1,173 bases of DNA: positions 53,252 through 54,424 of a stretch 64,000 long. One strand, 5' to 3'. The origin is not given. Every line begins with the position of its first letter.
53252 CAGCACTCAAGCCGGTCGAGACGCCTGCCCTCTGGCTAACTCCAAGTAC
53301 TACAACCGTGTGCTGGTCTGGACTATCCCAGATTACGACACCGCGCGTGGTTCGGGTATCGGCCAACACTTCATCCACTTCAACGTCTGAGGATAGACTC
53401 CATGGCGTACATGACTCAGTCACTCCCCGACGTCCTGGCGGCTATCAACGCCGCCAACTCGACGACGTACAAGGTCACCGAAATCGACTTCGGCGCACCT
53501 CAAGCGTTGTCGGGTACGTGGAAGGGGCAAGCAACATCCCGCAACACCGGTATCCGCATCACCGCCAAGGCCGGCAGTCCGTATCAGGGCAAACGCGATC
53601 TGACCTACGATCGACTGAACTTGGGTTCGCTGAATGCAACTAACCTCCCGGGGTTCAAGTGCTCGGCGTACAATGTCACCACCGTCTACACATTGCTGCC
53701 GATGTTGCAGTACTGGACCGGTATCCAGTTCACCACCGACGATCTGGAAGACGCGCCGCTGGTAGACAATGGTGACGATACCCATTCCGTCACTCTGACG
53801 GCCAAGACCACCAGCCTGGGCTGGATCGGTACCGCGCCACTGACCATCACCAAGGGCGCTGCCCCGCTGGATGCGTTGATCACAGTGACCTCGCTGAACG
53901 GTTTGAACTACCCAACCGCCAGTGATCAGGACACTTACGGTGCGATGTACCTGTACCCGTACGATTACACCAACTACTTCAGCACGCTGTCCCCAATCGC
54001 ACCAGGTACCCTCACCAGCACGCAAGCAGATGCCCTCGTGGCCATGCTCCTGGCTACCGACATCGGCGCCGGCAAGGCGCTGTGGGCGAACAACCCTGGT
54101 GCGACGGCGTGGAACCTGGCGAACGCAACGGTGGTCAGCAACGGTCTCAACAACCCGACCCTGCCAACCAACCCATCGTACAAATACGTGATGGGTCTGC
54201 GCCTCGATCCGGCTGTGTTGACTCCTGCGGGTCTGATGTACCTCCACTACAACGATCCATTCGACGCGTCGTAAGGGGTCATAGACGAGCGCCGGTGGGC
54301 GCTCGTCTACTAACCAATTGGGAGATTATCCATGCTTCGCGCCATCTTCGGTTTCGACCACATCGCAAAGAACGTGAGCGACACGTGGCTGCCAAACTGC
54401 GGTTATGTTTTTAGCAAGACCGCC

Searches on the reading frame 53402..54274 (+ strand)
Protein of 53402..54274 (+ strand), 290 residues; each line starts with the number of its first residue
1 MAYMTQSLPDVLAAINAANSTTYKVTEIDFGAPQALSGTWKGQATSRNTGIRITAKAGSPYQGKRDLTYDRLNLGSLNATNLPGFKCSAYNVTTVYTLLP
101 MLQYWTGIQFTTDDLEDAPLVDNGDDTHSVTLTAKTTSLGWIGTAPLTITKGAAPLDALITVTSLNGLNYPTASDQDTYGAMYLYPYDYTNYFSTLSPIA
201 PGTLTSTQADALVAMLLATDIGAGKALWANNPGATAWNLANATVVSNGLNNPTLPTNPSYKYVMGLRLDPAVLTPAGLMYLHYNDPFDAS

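Call 5: search_protein_families(library=phrogs, proteins=[window:53402-54274:+], max_evalue=0.01)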
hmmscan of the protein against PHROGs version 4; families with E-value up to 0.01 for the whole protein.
window:53402-54274:+ (290 aa): 7 families
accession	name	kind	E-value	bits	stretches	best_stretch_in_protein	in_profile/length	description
phrog_1037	-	head and packaging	1e-64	219.7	1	10-288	13-286/290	virion structural protein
phrog_2935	-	head and packaging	9.5e-25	88.1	1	11-174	15-179/180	virion structural protein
phrog_3589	-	head and packaging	2.1e-14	54.4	1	39-151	38-150/512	virion structural protein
phrog_19313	-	unknown function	2.8e-12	46.9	1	92-166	85-158/728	-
phrog_20090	-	unknown function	1.2e-09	38.8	1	19-151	198-325/354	-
phrog_4862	-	unknown function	1.3e-07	32.9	1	11-80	10-82/177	-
phrog_11456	-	unknown function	0.0044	18.5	1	181-268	17-96/115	-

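Call 6: search_protein_families(library=pfam, proteins=[window:53402-54274:+], max_evalue=0.1)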
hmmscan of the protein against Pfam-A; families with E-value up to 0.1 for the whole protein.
window:53402-54274:+ (290 aa): 1 family
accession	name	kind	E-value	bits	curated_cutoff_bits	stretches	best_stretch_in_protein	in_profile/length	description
PF25613.1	DUF7941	-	1.5e-58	198.9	27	1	11-285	12-276/276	Family of unknown function (DUF7941)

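Call 28: search_solved_structures(query=window:53402-54274:+, max_evalue=1)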
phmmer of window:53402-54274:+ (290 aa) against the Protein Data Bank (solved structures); distinct sequences matched with E-value up to 1: 2.
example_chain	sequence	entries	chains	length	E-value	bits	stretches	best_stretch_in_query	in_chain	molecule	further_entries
7bvd_A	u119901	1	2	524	0.21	14.2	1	131-223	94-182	Anthranilate synthase component 1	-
9bop_M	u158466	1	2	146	0.39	13.3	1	139-206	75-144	11886 heavy chain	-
